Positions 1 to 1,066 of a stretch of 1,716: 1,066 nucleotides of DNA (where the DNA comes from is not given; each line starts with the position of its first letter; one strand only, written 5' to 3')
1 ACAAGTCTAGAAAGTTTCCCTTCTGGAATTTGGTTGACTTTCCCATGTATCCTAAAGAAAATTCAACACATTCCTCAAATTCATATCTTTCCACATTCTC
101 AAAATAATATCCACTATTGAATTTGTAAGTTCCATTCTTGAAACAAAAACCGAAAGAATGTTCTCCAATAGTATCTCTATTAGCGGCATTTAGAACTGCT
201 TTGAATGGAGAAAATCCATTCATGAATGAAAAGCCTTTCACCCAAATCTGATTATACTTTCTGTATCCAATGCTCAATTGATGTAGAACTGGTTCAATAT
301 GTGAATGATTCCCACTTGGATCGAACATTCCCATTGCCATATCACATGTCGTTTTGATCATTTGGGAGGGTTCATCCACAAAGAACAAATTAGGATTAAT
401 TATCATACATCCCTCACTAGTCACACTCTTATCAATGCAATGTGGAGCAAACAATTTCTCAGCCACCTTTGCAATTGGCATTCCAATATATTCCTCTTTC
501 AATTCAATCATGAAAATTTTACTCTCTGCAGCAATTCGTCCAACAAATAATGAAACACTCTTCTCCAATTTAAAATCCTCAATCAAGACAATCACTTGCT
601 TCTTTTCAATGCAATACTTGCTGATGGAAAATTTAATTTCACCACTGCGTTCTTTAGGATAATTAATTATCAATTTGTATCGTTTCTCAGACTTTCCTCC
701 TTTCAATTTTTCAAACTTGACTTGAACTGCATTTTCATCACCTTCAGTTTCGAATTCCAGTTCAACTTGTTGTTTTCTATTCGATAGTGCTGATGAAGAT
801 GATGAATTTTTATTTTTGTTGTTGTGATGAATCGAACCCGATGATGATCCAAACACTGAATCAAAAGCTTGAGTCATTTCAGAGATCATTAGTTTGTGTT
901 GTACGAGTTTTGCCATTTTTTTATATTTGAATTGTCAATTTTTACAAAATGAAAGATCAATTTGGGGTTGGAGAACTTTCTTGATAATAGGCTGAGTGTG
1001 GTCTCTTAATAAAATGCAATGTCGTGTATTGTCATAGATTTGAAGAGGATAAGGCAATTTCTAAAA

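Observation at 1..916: Long minus-strand gene missing from the ORF track and encoding an unrecognised protein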

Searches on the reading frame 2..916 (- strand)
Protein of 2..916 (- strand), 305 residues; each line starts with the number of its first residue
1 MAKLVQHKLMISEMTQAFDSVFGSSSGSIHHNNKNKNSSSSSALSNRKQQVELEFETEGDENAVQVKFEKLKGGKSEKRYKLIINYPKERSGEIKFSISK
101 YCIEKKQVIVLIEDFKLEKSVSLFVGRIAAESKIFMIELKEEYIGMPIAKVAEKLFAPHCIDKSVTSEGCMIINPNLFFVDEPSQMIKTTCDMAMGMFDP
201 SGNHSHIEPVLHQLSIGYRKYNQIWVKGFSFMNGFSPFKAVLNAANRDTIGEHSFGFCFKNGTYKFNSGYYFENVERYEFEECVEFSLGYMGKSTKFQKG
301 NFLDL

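Call 7: search_protein_families(library=pfam, proteins=[window:2-916:-], max_evalue=1)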
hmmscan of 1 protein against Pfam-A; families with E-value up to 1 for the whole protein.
window:2-916:- (305 aa): 0 families

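Call 8: search_solved_structures(query=window:2-916:-, max_evalue=1, show_alignments=2)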
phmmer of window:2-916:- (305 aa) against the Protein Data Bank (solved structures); distinct sequences matched with E-value up to 1: 0.

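Call 10: find_homologous_proteins(query=window:2-916:-, max_evalue=0.01)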
Query window:2-916:- (305 aa): 2 proteins with E <= 0.01 among 977 candidates.
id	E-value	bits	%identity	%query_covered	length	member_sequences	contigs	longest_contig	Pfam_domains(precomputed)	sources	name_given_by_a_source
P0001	2.3e-185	633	100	93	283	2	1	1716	-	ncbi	ncbi:predicted protein, partial [Naegleria gruberi]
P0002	2.0e-111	390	60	100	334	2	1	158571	-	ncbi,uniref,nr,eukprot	ncbi:predicted protein [Naegleria gruberi]|uniref:Predicted protein n=1 Tax=Naegleria gruberi TaxID=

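Call 15: find_encoding_contigs(protein=P0002, flank=6000)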
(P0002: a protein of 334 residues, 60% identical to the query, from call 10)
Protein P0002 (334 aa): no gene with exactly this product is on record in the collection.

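Call 19: search_protein_representatives(protein=window:2-916:-)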
Query: 305 residues. Proteins with E-value up to 0.001 (for the whole library): 4; up to 1e-10: 3; up to 1e-30: 2. The best 4 are listed.
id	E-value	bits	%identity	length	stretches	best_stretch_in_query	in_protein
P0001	7.2e-186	632.8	100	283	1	10-292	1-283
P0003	1.4e-50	188.8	44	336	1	5-304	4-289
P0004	1.0e-12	64.5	32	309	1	32-195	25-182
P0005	1.3e-08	51.1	32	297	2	133-302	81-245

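Call 21: list_cluster_members(proteins=[P0003, P0004, P0005, P0002])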
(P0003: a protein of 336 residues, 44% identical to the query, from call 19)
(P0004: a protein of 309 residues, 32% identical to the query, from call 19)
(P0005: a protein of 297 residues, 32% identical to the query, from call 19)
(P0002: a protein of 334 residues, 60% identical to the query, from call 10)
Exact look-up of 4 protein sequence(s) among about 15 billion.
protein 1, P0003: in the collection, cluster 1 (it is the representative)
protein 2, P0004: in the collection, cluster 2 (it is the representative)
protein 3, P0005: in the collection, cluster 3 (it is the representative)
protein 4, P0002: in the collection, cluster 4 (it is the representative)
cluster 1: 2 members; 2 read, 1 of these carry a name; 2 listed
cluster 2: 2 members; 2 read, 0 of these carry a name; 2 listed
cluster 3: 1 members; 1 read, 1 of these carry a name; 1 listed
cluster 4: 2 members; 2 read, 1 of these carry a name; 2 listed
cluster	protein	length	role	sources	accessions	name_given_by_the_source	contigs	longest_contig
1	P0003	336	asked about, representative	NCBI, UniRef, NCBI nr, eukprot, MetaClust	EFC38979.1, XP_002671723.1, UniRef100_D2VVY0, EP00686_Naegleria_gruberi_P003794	predicted protein [Naegleria gruberi] | Predicted protein n=1 Tax=Naegleria gruberi TaxID=5762 RepID=D2VVY0_NAEGR | uncharacterized protein NAEGRDRAFT_73179 [Naegleria gruberi]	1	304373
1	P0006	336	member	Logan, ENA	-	-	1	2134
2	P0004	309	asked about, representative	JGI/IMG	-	-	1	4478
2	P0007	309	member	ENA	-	-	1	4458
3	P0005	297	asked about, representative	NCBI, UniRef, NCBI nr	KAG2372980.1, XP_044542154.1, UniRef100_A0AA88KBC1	hypothetical protein C9374_013010 [Naegleria lovaniensis] | Uncharacterized protein n=1 Tax=Naegleria lovaniensis TaxID=51637 RepID=A0AA88KBC1_NAELO | uncharacterized protein C9374_013010 [Naegleria lovaniensis]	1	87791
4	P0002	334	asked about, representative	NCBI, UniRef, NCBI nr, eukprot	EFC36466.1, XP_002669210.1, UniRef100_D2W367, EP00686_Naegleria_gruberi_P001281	predicted protein [Naegleria gruberi] | Predicted protein n=1 Tax=Naegleria gruberi TaxID=5762 RepID=D2W367_NAEGR | uncharacterized protein NAEGRDRAFT_75838 [Naegleria gruberi]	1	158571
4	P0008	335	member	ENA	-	-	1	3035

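Call 23: find_homologous_proteins(query=A1, max_evalue=0.1)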
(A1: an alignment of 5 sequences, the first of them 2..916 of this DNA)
Query A1 (5 sequences) (305 aa, profile of the alignment): 3 proteins with E <= 0.1 among 8000 candidates.
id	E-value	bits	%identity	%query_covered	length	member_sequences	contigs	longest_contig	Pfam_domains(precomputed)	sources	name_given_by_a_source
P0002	8.9e-150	517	60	100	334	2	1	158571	-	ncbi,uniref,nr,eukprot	ncbi:predicted protein [Naegleria gruberi]|uniref:Predicted protein n=1 Tax=Naegleria gruberi TaxID=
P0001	2.6e-121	423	100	93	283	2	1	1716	-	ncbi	ncbi:predicted protein, partial [Naegleria gruberi]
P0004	2.0e-111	391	30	61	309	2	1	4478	-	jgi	-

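Call 24: search_solved_structures(query=A1, max_evalue=10, show_alignments=2)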
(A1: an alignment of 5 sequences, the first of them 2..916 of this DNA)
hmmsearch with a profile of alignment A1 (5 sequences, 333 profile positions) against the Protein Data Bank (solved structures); distinct sequences matched with E-value up to 10: 2.
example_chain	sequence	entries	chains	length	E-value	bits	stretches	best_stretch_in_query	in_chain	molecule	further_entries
6upr_B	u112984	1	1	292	0.18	14.4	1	135-219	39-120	Septin-8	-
2khq_A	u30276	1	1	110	0.19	14.3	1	203-259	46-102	Integrase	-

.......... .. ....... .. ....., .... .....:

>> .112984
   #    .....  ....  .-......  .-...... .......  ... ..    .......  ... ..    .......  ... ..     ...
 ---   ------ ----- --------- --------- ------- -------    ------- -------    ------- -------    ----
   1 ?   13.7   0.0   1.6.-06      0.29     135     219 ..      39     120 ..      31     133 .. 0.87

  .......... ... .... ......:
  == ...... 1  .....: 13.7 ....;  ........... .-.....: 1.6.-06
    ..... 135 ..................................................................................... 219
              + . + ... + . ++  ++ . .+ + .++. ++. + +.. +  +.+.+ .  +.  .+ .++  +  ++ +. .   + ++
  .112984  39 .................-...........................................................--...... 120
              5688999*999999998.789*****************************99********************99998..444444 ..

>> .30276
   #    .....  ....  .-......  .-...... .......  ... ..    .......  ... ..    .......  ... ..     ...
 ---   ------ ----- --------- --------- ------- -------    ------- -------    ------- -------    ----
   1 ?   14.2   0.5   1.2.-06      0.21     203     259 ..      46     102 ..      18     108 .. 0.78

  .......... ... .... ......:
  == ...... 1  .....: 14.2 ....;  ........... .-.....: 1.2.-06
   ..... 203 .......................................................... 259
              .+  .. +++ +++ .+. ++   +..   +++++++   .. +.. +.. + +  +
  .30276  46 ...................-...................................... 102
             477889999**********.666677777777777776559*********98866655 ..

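Call 28: find_related_loci(query=A1, collection=viral_contigs, flank=5000)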
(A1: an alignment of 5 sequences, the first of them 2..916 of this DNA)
Query A1 (305 aa) in viral_contigs; peptide patterns used: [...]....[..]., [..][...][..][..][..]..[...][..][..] (x = any residue, [..] = any of these).
299 stretches matched a pattern, but none encodes a relative of the query by tblastn (E <= 1e-3).

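Call 29: find_encoding_contigs(protein=P0004, flank=6000)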
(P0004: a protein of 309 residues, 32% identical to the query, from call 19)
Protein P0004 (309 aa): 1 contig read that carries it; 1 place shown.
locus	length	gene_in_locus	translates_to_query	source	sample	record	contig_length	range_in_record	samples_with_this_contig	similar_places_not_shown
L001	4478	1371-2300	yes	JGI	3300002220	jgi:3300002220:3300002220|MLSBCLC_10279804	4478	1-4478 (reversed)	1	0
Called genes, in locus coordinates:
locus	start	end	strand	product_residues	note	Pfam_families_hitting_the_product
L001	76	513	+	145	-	PF00071:Ras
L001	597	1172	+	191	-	PF09420:Nop16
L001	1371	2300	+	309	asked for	-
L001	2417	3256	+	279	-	-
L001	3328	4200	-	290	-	-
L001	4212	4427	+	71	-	-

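Call 30: search_protein_families(library=pfam, alignment_id=A1, max_evalue=5)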
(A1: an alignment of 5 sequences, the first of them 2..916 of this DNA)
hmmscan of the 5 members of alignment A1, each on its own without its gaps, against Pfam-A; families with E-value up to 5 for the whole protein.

A. member 1, window:2-916:- (305 aa): 0 families

B. families by the number of members that match (of 5 scanned): 3 families
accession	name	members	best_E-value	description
PF11589.14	DUF3244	1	0.0039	Domain of unknown function (DUF3244)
PF23265.1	Ig-like_KY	1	0.093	KY-like, immunoglobulin-like domain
PF23564.1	EF-hand_FSTL1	1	0.095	Follistatin-related protein 1, EF-hand domain pair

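Call 32: find_related_loci(query=A1, collection=metagenome_contigs, flank=5000)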
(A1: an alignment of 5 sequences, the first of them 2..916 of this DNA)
Query A1 (305 aa) in metagenome_contigs; peptide patterns used: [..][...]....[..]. (x = any residue, [..] = any of these).
131 stretches matched a pattern, but none encodes a relative of the query by tblastn (E <= 1e-3).

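Call 34: predict_structure(alignment_id=A2)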
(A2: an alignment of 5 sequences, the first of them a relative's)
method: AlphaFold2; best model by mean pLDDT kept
length: 334 residues; sequences in the alignment: 5
mean_pLDDT: 52.7   pTM: 0.42
mean pLDDT of the five models: 52.7, 43.5, 42.6, 40.7, 34.5
residues with pLDDT >= 90: 0; 70-90: 95; 50-70: 80; < 50: 159
segments of 3 or more residues with pLDDT < 50: 25-36, 148-172, 174-176, 187-253, 255-267, 276-293, 318-334
pLDDT, mean of each block of 10 residues (from residue 1): 78 83 53 48 77 68 72 80 78 82 73 72 67 73 55 31 34 50 47 32 23 23 32 36 39 45 46 47 27 51 51 51 28 22
secondary structure, 60 per line:
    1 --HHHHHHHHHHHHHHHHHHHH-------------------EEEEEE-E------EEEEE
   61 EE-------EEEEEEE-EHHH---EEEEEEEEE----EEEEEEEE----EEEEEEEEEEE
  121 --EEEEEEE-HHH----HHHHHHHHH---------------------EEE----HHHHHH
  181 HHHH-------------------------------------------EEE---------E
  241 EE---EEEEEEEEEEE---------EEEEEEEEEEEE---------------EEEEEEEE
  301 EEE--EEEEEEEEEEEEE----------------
elements in order: H3-22 E42-47 E56-62 E70-76 E85-93 E98-105 E110-120 E123-129 H138-146 E168-170 H175-184 E228-230 E240-242 E246-256 E266-277 E293-303 E306-318

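Call 35: predict_structure(alignment_id=A1)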
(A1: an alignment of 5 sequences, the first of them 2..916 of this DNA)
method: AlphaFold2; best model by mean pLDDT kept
length: 305 residues; sequences in the alignment: 5
mean_pLDDT: 37.3   pTM: 0.32
mean pLDDT of the five models: 37.3, 36.4, 34.3, 32.8, 31.8
residues with pLDDT >= 90: 0; 70-90: 0; 50-70: 30; < 50: 275
segments of 3 or more residues with pLDDT < 50: 1-11, 17-67, 74-79, 90-95, 97-140, 147-149, 156-305
pLDDT, mean of each block of 10 residues (from residue 1): 40 50 34 31 30 40 46 48 52 45 43 38 40 44 49 44 36 30 40 41 34 38 35 28 26 26 32 32 28 26 28
secondary structure, 60 per line:
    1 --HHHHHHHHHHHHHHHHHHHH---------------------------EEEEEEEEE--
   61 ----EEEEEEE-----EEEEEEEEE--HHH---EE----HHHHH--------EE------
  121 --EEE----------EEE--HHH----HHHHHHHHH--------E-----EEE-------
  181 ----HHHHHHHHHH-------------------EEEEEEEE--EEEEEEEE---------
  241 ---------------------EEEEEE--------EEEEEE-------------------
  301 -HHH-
elements in order: H3-22 E50-58 E65-71 E77-85 H100-104 E123-125 E136-138 H148-156 E171-173 H185-194 E214-221 E224-231 E262-267 E276-281

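Call 42: list_cluster_members(proteins=[P0001])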
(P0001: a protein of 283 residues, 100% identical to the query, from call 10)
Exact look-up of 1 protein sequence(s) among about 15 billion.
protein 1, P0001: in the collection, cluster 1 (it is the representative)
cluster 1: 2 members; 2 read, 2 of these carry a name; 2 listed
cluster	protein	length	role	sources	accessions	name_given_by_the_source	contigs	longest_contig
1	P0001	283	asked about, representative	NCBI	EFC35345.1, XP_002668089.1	predicted protein, partial [Naegleria gruberi]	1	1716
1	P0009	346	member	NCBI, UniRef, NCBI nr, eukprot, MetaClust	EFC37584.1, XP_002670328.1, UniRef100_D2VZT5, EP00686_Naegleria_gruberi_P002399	predicted protein [Naegleria gruberi] | Predicted protein n=1 Tax=Naegleria gruberi TaxID=5762 RepID=D2VZT5_NAEGR | uncharacterized protein NAEGRDRAFT_74612 [Naegleria gruberi]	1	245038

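Call 51: fold_search(model_id=the predicted structure, library=pdb)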
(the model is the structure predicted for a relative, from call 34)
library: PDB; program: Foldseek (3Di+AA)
matches with E <= 10: 119; with E <= 0.001: 0
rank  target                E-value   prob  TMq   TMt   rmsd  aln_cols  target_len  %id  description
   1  1vjh_A                4.9e-01  0.35  0.11  0.27   9.3        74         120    9  Crystal structure of gene product of At1g24000 from Arabidopsis thaliana (released 2004-03-16)
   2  8rox_A                8.9e-01  0.08  0.10  0.11  11.7       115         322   13  Structure of the human DDB1-DDA1-DCAF15 E3 ubiquitin ligase bound to compound furan 12 (released 2024-04-03)
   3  6rut_H                1.2e+00  0.10  0.10  0.03  11.2        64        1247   16  Mycoplasma Genitalium Heterodimer Nap Complex (P140-P110 globular) (released 2020-06-24)
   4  6rut_D                1.6e+00  0.13  0.09  0.02  12.3        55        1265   14  Mycoplasma Genitalium Heterodimer Nap Complex (P140-P110 globular) (released 2020-06-24)
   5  9hcj_R0               1.6e+00  0.02  0.11  0.03  23.8       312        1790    9  D. discoideum nuclear pore complex (released 2024-12-25)
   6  6rut_F                1.7e+00  0.12  0.09  0.03  12.9        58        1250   14  Mycoplasma Genitalium Heterodimer Nap Complex (P140-P110 globular) (released 2020-06-24)
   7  1ant_L                1.8e+00  0.09  0.11  0.10   7.6        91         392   12  BIOLOGICAL IMPLICATIONS OF A 3 ANGSTROMS STRUCTURE OF DIMERIC ANTITHROMBIN (released 1995-01-26)
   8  5myj_A                2.1e+00  0.03  0.08  0.15  24.9       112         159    7  Structure of 70S ribosome from Lactococcus lactis (released 2017-10-11)
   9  6rut_B                2.2e+00  0.14  0.10  0.03   3.8        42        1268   19  Mycoplasma Genitalium Heterodimer Nap Complex (P140-P110 globular) (released 2020-06-24)
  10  8pbx_B                2.2e+00  0.11  0.09  0.02  12.2        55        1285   14  Single particle cryo-EM of the P140-P110 heterodimer of Mycoplasma genitalium at 3.3 Angstrom resolution. (released 2023-11-01)
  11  3tho_A                2.7e+00  0.20  0.11  0.10   4.1        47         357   17  Crystal structure of Mre11:Rad50 in its ATP/ADP bound state (released 2011-10-12)
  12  8uin_B                2.7e+00  0.04  0.09  0.04  19.6       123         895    7  Structure of the C3bBb-albicin complex (released 2024-05-08)
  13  1h9x_B                3.0e+00  0.08  0.11  0.08   8.0        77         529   12  Cytochrome cd1 Nitrite Reductase, reduced form (released 2001-08-09)
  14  8ouy_D                3.6e+00  0.16  0.11  0.15   3.8        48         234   10  Human RAD51B-RAD51C-RAD51D-XRCC2 (BCDX2) complex, 3.4 A resolution (released 2023-06-21)
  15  9q29_X                4.0e+00  0.15  0.11  0.15   4.2        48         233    8  DX2-CX3 structure capping RAD51 filament (released 2026-03-04)
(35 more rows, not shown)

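Call 57: find_related_loci(query=A4, collection=metagenome_contigs, flank=4000)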
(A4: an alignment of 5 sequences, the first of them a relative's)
Query A4 (309 aa) in metagenome_contigs; peptide patterns used: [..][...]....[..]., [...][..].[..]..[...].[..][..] (x = any residue, [..] = any of these).
145 stretches matched a pattern, but none encodes a relative of the query by tblastn (E <= 1e-3).

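Call 61: fold_search(model_id=the predicted structure, library=viral)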
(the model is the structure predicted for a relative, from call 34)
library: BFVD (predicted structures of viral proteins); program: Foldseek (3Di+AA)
matches with E <= 10: 456; with E <= 0.001: 0
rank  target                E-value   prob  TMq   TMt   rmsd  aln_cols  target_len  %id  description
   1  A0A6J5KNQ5            1.0e-02  0.18  0.11  0.06  32.2       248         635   10  Collagen triple helix repeat [uncultured Caudovirales phage]
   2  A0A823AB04            1.3e-02  0.28  0.12  0.06  19.5       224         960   16  (no name in the UniProt tables at hand)
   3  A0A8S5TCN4            1.8e-02  0.09  0.08  0.06  39.6       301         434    8  Uncharacterized protein [Phage sp. ctesc4]
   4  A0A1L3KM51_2          2.4e-02  0.14  0.10  0.04  24.5       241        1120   10  (no name in the UniProt tables at hand)
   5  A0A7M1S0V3            4.6e-02  0.08  0.10  0.05  29.7       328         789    8  Uncharacterized protein [uncultured phage cr127_1]
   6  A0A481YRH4            6.8e-02  0.10  0.12  0.09  24.5       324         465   10  Uncharacterized protein [Pithovirus LCDPAC02]
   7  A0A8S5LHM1            1.1e-01  0.10  0.12  0.08  18.7       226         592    8  Baseplate structural protein [Myoviridae sp. ctVDo27]
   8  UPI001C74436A         1.2e-01  0.03  0.07  0.04  29.9       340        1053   10  (no name look-up for this kind of identifier)
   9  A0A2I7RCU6            1.3e-01  0.15  0.12  0.05  20.3       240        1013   10  (no name in the UniProt tables at hand)
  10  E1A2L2                1.4e-01  0.09  0.12  0.04  24.0       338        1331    8  Tail fiber protein [Aeromonas phage phiAS5]
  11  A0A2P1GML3            1.9e-01  0.06  0.09  0.08  25.3       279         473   12  Putative glycoprotein 2 [Wenling frogfish filovirus]
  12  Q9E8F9                2.0e-01  0.06  0.07  0.05  23.6       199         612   11  612R protein [Porcine adenovirus 5]
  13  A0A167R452            2.4e-01  0.05  0.09  0.12  20.1       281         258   11  Proliferating cell nuclear antigen [Powai lake megavirus]
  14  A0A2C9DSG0            2.7e-01  0.04  0.08  0.09  19.1       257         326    8  Uncharacterized protein [Western grey kangaroopox virus]
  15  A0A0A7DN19            3.2e-01  0.06  0.12  0.05  25.4       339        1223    9  Adsorption protein [Lactobacillus phage Ldl1]
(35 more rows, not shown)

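Call 62: find_encoding_contigs(protein=P0009, flank=5000)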
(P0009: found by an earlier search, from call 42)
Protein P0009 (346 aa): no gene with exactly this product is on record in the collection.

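Call 63: find_encoding_contigs(protein=P0001, flank=5000)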
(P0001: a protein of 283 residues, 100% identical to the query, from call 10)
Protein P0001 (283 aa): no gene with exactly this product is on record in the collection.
